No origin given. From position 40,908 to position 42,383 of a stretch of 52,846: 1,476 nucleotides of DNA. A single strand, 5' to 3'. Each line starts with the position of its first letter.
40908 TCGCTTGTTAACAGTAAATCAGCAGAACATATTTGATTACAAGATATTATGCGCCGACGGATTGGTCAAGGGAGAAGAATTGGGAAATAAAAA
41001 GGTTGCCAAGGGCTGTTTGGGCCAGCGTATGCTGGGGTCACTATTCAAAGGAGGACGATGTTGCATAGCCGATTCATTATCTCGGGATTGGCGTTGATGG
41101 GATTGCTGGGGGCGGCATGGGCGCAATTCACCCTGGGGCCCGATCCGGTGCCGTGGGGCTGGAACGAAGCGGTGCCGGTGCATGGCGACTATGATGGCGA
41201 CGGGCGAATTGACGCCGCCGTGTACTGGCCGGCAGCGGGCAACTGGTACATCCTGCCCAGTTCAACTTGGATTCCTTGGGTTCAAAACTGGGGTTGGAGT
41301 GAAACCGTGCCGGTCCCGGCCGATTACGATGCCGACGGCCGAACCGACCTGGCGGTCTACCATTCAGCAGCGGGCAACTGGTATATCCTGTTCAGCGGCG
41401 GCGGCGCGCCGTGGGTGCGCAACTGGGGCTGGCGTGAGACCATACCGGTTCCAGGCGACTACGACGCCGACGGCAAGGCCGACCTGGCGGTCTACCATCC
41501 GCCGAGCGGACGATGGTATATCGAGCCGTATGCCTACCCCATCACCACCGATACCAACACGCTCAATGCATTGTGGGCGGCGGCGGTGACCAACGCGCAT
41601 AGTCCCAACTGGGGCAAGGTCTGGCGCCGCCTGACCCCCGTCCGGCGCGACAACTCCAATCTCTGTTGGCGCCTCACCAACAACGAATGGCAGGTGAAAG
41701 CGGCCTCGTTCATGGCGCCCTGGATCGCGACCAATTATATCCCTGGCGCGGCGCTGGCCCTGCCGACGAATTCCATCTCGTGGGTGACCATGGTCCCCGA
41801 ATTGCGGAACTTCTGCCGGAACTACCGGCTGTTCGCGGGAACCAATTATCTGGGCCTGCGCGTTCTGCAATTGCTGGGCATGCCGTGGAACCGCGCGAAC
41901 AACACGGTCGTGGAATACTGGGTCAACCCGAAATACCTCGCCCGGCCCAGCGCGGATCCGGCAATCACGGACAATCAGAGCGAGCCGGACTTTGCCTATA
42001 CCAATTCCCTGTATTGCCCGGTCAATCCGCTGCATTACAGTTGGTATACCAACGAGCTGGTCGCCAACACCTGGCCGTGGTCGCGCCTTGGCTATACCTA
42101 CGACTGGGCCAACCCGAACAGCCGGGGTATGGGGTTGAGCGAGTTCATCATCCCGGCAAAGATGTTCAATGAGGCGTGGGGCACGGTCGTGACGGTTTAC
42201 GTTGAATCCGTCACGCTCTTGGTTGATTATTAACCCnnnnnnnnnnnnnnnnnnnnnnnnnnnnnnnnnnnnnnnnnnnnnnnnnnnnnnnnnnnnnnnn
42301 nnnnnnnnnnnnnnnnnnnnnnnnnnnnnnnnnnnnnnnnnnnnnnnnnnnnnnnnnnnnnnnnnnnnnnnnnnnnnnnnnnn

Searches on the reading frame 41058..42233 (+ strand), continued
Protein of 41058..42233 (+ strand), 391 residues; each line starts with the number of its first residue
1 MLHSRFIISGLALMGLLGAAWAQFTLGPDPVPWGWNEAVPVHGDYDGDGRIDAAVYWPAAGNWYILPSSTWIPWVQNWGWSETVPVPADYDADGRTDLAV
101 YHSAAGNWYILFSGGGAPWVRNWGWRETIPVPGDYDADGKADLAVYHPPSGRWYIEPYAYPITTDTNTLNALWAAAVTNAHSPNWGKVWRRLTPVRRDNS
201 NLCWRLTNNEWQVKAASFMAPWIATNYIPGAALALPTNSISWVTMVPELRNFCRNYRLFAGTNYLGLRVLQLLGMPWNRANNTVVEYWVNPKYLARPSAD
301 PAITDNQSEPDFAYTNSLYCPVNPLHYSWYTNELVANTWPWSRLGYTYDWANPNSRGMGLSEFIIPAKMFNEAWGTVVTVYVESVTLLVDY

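Call 50: search_solved_structures(query=A3, max_evalue=1)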
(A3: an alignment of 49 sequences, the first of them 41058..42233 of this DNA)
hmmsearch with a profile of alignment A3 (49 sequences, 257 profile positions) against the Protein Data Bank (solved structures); distinct sequences matched with E-value up to 1: 2.
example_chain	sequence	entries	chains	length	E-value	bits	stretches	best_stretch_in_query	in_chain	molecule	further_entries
6h9m_A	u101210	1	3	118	0.058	15.8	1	33-82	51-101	Coiled-coil domain-containing protein 90B, mitochondrial,General control protein GCN4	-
6w1s_Q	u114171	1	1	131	0.49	12.8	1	63-149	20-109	Mediator of RNA polymerase II transcription subunit 22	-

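Call 61: search_protein_families(library=pfam, alignment_id=A3, max_evalue=1)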
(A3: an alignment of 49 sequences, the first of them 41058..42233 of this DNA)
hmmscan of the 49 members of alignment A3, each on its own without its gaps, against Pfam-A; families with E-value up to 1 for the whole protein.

A. member 1, window:41058-42233:+ (391 aa): 2 families
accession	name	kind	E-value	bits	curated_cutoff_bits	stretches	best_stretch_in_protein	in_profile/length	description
PF01839.29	FG-GAP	-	2.7e-08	33.9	22.1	2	131-146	6-21/37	FG-GAP repeat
PF13517.12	FG-GAP_3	-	1.2e-06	29.5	26.9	2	89-145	1-61/61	FG-GAP-like repeat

B. families by the number of members that match (of 49 scanned): 19 families
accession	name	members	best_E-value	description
PF01839.29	FG-GAP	13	7e-13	FG-GAP repeat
PF13517.12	FG-GAP_3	13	8.3e-12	FG-GAP-like repeat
PF13333.12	rve_2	3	0.0084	Integrase core domain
PF03663.20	Glyco_hydro_76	3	0.015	Glycosyl hydrolase family 76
PF20615.3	DUF6802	3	0.064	Family of unknown function (DUF6802)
PF00404.24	Dockerin_1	2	1.2e-11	Dockerin type I domain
PF12256.14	TcdB_toxin_midN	2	0.12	Insecticide toxin TcdB middle/N-terminal region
PF02979.21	NHase_alpha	1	0.014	Nitrile hydratase, alpha chain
PF20957.2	GxGYxYP_N_2nd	1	0.015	GxGYxYP_N second domain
PF21462.3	PsaS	1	0.019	Ph 6 antigen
PF25370.1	HTH_74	1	0.039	HTH three-helical bundle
PF21550.3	MTIP_N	1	0.046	Myosin A tail domain interacting protein, N-terminal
PF20668.2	DUF6815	1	0.074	Domain of unknown function (DUF6815)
PF11518.13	DUF3221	1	0.091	Protein of unknown function (DUF3221)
PF23634.1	PH_CERLI1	1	0.19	CERLI1-like PH domain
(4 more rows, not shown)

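Call 63: fold_search(model_id=the predicted structure, library=pdb)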
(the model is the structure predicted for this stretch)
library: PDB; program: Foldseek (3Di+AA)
matches with E <= 10: 667; with E <= 0.001: 0
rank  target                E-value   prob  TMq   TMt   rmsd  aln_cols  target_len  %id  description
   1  6voa_B                5.0e-03  0.87  0.19  0.13  17.1       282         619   12  Cryo-EM structure of the BBSome-ARL6 complex (released 2020-06-24)
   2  9van_B                5.5e-03  1.00  0.22  0.22   5.1       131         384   17  Cryo-EM structure of human full length KICSTOR complex (state 2) (released 2025-11-12)
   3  9v86_B                5.9e-03  0.99  0.23  0.24  17.7       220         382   12  Cryo-EM structure of KICSTOR CCC complex (state 3) (released 2025-11-12)
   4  9v6e_B                8.1e-03  1.00  0.22  0.23   4.4       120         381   18  Cryo-EM structure of human full length KICSTOR complex (state 1) (released 2025-11-12)
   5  6vbu_2                1.1e-02  0.93  0.19  0.12  17.0       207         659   15  Structure of the bovine BBSome complex (released 2020-01-29)
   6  2oaj                  1.3e-02  0.77  0.15  0.08  12.6       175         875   15  Crystal structure of Sro7 from S. cerevisiae (released 2007-04-03)
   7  9v9n_B                1.7e-02  1.00  0.21  0.22   4.8       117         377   19  Cryo-EM structure of KICSTOR CCC complex (state 5) (released 2025-11-12)
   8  2bwm                  2.1e-02  1.00  0.23  0.23   4.4       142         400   21  1.8A CRYSTAL STRUCTURE OF of Psathyrella velutina LECTIN IN COMPLEX WITH METHYL 2-ACETAMIDO-1,2-DIDEOXY-1-SELENO-BETA-D- (released 2006-01-23)
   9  8fo9_A                2.8e-02  0.38  0.19  0.08  20.8       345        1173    7  Cryo-EM structure of Rab29-LRRK2 complex in the LRRK2 tetramer state (released 2024-01-03)
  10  8fo7                  3.7e-02  0.99  0.22  0.08   4.5       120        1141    8  Cryo-EM structure of LRRK2 bound to type I inhibitor LRRK2-IN-1 (released 2024-01-17)
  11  9a2d_F                3.7e-02  0.47  0.19  0.06  18.7       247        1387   11  Modeling of the ciliary Intraflagellar transport-A complex (released 2024-05-10)
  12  8fo8_C                4.4e-02  0.99  0.21  0.04   4.0       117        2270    8  Cryo-EM structure of Rab29-LRRK2 complex in the LRRK2 dimer state (released 2024-01-03)
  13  7b91_A                4.4e-02  0.92  0.18  0.09   9.9       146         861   15  Structure of a minimal SF3B core in complex with pladienolide D (form I) (released 2021-08-04)
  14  9m59_A                4.4e-02  0.51  0.19  0.17  18.1       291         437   10  Cu/Zn-superoxide dismutase from Deinococcus radiodurans (Calcium-bound) (released 2025-09-24)
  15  8u7h                  4.6e-02  0.51  0.22  0.09  20.9       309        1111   10  Cryo-EM structure of LRRK2 bound to type I inhibitor GNE-7915 (released 2024-01-31)
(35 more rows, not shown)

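Call 64: find_encoding_contigs(protein=P0272, flank=5000, max_places=4)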
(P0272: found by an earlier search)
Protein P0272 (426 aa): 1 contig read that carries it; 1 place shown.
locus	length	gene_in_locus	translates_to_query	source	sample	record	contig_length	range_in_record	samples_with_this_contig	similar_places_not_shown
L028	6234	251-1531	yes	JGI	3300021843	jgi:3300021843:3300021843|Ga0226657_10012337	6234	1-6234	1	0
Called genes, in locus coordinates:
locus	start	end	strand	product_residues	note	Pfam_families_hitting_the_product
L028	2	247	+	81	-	?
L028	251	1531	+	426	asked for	PF05128:DUF697 (weak)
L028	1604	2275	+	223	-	PF02922:CBM_48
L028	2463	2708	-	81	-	-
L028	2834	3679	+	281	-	-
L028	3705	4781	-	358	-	-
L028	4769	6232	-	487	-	?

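Call 71: search_protein_families(library=pfam, proteins=[L002:5241-5999:+], max_evalue=0.1)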
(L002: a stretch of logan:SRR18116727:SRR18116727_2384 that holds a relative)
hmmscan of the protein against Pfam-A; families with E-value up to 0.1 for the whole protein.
L002:5241-5999:+ (253 aa): 4 families
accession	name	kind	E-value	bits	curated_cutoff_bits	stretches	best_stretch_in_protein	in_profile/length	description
PF00684.25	DnaJ_CXXCXGXG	-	2.5e-08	34.5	32.7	2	162-191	1-34/65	DnaJ central domain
PF17302.8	DUF5351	-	2.2e-05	25.1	27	1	134-161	1-28/29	Family of unknown function (DUF5351)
PF15777.11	Anti-TRAP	-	0.0013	19.1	32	1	110-147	11-46/59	Tryptophan RNA-binding attenuator protein inhibitory protein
PF25433.1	DUF7895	-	0.017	15.9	27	0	125-147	5-28/75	Domain of unknown function (DUF7895)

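Call 72: search_protein_families(library=padloc, proteins=[window:41058-42233:+], max_evalue=0.01)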
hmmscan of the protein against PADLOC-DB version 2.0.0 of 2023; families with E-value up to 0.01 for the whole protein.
window:41058-42233:+ (391 aa): 0 families

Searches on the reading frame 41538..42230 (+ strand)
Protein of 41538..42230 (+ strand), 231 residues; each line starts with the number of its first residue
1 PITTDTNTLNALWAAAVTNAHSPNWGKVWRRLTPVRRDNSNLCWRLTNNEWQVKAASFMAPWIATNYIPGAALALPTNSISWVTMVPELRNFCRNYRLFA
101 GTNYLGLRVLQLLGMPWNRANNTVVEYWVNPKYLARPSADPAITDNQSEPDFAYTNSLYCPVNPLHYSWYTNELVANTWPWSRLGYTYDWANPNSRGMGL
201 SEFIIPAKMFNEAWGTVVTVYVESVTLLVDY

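Call 28: find_homologous_proteins(query=window:41538-42230:+)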
Query window:41538-42230:+ (231 aa): 98 proteins with E <= 0.001 among 722 candidates.
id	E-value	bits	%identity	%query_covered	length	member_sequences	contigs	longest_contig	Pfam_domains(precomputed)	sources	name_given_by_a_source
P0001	7.7e-155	532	100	100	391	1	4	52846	PF01839.30,PF13517.13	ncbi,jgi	-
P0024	7.2e-52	195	49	89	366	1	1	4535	PF01839.30,PF13517.13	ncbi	-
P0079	2.4e-48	183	49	89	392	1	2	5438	PF01839.30,PF13517.13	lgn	-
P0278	7.3e-48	181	46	99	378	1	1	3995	PF01839.30,PF13517.13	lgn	-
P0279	8.0e-45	172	48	88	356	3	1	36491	PF01839.30,PF13517.13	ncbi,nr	ncbi:MAG: VCBS repeat-containing protein [Kiritimatiellae bacterium]|nr:VCBS repeat-containing prote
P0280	1.1e-44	171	45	88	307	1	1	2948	-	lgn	-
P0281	2.1e-43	167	43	97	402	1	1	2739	PF01839.30,PF13517.13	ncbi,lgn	-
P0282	5.2e-43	166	45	95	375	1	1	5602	PF01839.30,PF13517.13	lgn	-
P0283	9.3e-43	165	42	98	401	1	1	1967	PF01839.30,PF13517.13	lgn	-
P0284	1.6e-42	164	44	88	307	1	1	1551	-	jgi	jgi:hypothetical protein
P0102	1.0e-38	152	41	97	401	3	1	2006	PF01839.30,PF13517.13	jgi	-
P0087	1.3e-37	148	41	96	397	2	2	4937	PF01839.30,PF13517.13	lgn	-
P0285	2.7e-33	134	40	80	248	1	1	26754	-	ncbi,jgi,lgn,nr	ncbi:MAG: hypothetical protein RBU21_00200 [FCB group bacterium]|jgi:hypothetical protein|nr:hypothe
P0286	6.1e-32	129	38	97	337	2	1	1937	-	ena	-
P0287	7.8e-31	126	37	100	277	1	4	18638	-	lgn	-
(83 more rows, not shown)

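Call 68: find_encoding_contigs(protein=P0279, flank=5000, max_places=3)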
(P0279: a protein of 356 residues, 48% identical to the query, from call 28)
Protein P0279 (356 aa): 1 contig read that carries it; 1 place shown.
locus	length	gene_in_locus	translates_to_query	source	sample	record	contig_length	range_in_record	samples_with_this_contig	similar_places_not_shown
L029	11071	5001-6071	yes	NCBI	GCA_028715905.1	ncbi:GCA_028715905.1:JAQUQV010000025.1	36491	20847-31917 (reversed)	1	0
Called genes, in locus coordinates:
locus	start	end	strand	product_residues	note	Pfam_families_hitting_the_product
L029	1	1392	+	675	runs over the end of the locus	PF02638:GHL10, PF13200:DUF4015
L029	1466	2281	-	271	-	PF12833:HTH_18, PF00165:HTH_AraC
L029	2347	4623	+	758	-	-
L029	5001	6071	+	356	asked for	PF01839:FG-GAP (faint), PF13517:FG-GAP_3 (weak)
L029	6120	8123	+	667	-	-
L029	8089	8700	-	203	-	PF13534:Fer4_17 (faint), PF13237:Fer4_10 (faint), PF00037:Fer4, PF12797:Fer4_2 (weak), PF14697:Fer4_21 (weak), PF12838:Fer4_7, PF13183:Fer4_8 (weak), PF13187:Fer4_9, +3 more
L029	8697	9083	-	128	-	PF03334:PhaG_MnhG_YufB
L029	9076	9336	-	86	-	PF04066:MrpF_PhaF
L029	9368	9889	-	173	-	PF01899:MNHE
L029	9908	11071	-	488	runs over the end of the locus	PF00662:Proton_antipo_N, PF10125:NADHdeh_related, PF00361:Proton_antipo_M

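Call 71: search_protein_families(library=pfam, proteins=[L029:6120-8123:+, L029:2347-4623:+], max_evalue=0.1)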
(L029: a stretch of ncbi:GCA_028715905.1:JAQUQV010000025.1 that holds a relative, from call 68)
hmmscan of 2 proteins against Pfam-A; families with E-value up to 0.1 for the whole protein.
L029:6120-8123:+ (667 aa): 0 families

L029:2347-4623:+ (758 aa): 0 families
